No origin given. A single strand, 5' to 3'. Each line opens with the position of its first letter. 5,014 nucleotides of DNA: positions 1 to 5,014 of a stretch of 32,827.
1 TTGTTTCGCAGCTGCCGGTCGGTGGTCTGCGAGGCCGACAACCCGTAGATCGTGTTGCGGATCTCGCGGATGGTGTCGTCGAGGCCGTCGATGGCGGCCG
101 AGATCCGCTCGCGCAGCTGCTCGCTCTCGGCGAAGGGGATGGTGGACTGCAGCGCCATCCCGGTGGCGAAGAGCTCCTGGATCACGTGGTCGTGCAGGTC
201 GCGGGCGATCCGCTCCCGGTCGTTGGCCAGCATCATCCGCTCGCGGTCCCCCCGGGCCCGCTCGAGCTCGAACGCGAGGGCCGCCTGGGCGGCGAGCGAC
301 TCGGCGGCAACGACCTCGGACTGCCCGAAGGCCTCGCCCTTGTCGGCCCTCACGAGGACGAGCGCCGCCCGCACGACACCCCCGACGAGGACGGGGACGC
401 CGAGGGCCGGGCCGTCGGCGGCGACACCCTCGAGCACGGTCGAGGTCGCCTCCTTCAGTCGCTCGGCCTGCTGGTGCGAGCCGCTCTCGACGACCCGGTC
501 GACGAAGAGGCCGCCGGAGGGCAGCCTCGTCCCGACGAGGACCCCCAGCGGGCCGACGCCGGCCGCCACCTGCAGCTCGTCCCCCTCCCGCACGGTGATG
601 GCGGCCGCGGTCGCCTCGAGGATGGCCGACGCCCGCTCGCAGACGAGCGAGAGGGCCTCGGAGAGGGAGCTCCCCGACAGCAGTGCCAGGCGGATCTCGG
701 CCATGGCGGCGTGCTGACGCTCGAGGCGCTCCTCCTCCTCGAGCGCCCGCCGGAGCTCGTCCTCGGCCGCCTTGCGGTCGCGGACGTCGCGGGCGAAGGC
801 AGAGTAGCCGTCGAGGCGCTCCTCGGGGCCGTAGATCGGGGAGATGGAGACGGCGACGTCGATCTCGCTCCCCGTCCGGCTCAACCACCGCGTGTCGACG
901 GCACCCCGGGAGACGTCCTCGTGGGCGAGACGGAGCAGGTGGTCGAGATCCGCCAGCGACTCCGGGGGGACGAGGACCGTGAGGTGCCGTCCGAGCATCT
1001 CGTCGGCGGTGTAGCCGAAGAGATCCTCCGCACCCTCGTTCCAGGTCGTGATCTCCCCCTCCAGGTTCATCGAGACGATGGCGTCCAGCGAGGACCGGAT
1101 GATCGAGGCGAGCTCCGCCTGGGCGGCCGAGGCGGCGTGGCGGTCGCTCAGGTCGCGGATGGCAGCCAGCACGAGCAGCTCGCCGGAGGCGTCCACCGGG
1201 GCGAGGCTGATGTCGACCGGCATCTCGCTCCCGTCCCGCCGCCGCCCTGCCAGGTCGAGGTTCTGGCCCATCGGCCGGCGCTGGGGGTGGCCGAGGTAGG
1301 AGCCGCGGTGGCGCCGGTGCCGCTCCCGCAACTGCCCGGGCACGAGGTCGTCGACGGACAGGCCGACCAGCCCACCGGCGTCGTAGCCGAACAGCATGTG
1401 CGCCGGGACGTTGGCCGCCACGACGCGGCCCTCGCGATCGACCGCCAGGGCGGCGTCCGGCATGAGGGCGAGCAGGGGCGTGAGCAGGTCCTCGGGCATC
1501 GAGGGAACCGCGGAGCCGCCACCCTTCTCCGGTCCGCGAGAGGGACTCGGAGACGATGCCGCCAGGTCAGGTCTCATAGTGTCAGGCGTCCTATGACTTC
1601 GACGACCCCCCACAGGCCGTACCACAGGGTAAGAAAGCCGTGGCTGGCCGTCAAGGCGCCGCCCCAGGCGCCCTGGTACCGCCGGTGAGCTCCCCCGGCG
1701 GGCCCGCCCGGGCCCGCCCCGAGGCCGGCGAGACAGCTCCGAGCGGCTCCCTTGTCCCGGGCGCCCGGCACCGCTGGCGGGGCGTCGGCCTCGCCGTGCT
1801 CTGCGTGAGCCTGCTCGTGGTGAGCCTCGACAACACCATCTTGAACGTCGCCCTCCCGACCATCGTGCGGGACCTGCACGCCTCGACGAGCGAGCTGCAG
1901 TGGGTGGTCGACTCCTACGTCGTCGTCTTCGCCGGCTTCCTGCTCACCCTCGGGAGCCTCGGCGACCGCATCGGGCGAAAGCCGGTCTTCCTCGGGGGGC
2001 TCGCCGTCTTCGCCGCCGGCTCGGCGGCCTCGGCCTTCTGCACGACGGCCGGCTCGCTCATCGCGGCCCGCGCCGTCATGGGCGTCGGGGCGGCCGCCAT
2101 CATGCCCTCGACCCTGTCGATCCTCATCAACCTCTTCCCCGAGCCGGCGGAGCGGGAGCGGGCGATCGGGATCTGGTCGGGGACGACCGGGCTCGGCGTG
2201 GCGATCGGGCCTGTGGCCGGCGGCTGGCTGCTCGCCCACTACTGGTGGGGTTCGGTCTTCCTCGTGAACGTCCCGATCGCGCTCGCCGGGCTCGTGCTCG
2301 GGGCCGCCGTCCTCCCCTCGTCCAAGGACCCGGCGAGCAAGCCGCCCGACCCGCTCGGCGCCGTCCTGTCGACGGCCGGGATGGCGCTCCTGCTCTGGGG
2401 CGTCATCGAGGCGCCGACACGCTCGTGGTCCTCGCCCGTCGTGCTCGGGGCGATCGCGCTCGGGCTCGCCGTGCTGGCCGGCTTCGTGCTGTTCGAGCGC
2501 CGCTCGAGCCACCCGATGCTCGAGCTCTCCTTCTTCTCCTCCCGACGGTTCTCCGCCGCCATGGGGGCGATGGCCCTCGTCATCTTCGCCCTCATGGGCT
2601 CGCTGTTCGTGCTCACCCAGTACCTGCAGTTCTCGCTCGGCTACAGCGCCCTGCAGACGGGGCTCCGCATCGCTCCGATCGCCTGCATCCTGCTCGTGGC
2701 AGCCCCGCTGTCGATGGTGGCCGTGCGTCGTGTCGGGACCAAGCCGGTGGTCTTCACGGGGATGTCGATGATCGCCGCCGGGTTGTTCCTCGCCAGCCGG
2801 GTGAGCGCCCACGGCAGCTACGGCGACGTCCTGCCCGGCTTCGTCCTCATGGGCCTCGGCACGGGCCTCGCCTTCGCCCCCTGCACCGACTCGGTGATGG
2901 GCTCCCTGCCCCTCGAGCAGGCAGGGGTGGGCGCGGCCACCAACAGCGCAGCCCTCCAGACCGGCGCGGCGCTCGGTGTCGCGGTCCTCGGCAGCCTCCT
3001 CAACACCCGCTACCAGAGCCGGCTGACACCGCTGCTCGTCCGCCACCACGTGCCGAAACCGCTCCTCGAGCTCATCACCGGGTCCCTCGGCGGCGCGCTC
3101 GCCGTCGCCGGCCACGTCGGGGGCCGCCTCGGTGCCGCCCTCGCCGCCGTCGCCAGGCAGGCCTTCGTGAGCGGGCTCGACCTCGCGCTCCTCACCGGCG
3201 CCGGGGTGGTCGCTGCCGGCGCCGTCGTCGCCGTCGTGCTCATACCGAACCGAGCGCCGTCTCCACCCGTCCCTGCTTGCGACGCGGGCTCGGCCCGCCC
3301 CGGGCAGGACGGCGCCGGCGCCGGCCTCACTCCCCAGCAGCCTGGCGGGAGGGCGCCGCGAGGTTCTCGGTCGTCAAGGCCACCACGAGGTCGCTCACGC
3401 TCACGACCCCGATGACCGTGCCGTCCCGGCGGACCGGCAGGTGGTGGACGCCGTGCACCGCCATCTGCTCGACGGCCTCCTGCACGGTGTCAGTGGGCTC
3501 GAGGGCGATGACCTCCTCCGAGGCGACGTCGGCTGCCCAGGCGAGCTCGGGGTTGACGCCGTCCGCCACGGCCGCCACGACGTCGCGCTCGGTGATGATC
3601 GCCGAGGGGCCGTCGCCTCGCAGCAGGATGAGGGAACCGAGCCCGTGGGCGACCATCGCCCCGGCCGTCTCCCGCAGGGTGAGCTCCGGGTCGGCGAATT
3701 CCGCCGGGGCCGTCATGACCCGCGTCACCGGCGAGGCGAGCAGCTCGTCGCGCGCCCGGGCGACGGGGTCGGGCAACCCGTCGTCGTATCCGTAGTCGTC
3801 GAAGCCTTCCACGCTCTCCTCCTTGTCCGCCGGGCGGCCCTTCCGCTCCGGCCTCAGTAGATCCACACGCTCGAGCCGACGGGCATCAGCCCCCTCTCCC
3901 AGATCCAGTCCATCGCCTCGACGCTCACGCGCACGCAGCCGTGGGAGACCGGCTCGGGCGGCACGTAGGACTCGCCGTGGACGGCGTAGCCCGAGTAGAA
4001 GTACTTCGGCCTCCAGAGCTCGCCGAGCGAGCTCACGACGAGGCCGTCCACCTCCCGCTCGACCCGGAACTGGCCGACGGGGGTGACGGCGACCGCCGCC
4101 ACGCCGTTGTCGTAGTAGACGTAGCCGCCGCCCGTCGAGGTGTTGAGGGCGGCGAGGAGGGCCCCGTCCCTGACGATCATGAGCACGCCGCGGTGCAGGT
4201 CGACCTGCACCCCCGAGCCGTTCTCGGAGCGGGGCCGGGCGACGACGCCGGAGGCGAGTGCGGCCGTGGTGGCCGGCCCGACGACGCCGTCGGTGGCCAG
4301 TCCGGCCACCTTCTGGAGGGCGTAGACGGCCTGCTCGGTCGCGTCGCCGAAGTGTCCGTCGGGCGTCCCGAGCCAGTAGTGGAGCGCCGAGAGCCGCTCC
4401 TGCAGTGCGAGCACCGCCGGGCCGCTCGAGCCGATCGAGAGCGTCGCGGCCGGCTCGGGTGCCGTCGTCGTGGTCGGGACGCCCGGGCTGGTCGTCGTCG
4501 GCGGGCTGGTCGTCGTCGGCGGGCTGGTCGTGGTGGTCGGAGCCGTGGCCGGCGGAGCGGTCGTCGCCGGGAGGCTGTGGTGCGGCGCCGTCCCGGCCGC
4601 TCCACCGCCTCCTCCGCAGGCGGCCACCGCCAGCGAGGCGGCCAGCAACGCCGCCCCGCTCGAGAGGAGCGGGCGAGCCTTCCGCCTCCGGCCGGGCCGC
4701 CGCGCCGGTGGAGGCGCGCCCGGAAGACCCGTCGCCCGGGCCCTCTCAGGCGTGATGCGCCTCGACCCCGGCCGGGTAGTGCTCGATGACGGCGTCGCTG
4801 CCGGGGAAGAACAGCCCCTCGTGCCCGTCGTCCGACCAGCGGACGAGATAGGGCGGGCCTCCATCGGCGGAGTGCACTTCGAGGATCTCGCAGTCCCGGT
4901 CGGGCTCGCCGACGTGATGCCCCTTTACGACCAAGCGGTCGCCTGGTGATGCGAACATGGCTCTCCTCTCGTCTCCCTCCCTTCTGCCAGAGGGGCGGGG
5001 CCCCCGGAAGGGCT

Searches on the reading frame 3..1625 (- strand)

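Call 49: search_protein_families(library=pfam, proteins=[window:3-1625:-], max_evalue=0.0001)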
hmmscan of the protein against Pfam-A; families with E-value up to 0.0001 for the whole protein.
window:3-1625:- (541 aa): 10 families
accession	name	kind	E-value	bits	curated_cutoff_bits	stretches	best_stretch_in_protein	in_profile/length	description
PF00989.32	PAS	-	2.5e-25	89.1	22.6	2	171-281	2-113/113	PAS fold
PF13426.13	PAS_9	-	8.8e-24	84.2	27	2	181-282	2-102/103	PAS domain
PF08448.16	PAS_4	-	1.3e-19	70.9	23.1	2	55-163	4-109/110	PAS fold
PF07730.19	HisKA_3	-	7.6e-11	42.8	24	1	470-531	2-65/68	Histidine kinase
PF13185.12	GAF_2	-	2.5e-09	37.9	28.6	1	319-453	2-136/136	GAF domain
PF08447.18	PAS_3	-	7.5e-09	36.2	25.6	1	193-274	2-85/89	PAS fold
PF13188.13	PAS_8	-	9.2e-09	35.3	21.8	1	172-223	3-55/65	PAS domain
PF24820.1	Diguanyl_cycl_sensor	-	5.6e-07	29.9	28.1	0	52-153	2-105/109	Diguanylate cyclase-like sensor domain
PF13492.12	GAF_3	-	6.4e-06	27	27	1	323-452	4-127/129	GAF domain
PF01590.32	GAF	-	5.2e-05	24.2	22.4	0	321-451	2-132/133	GAF domain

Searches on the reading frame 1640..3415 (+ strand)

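Call 49: search_protein_families(library=pfam, proteins=[window:1640-3415:+], max_evalue=0.0001)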
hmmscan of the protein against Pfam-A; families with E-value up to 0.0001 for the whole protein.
window:1640-3415:+ (591 aa): 3 families
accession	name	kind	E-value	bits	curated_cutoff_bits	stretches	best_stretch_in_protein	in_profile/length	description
PF07690.21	MFS_1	-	7.3e-49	167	33.4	1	54-446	1-346/347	Major Facilitator Superfamily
PF00083.30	Sugar_tr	-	8.4e-07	28.6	22.3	1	65-167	27-131/452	Sugar (and other) transporter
PF06609.19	TRI12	-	7.1e-05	21.9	23.2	0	69-323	64-326/599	Fungal trichothecene efflux pump (TRI12)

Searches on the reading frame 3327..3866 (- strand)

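Call 49: search_protein_families(library=pfam, proteins=[window:3327-3866:-], max_evalue=0.0001)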
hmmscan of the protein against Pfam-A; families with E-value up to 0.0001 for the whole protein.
window:3327-3866:- (179 aa): 1 family
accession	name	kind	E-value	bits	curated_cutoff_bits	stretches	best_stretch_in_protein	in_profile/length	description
PF00571.33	CBS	-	4.8e-20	72.1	24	2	112-164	2-55/57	CBS domain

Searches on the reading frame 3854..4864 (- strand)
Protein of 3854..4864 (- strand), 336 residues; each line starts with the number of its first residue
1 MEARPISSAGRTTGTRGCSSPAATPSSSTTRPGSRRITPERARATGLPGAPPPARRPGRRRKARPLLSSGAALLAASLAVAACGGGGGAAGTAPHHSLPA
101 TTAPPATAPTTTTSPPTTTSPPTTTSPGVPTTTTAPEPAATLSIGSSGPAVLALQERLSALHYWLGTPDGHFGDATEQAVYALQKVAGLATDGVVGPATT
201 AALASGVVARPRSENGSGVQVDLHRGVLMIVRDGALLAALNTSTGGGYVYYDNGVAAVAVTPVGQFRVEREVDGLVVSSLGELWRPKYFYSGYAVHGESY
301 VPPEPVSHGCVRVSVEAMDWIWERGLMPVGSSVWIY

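Call 49: search_protein_families(library=pfam, proteins=[window:3854-4864:-], max_evalue=0.0001)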
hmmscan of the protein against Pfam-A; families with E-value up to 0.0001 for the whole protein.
window:3854-4864:- (336 aa): 2 families
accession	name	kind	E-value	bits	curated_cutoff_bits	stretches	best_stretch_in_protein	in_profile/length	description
PF01471.23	PG_binding_1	-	3.8e-17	62.7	23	1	147-203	1-57/57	Putative peptidoglycan binding domain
PF03734.19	YkuD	-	4.7e-13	50.4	23.4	1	219-335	4-146/146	L,D-transpeptidase catalytic domain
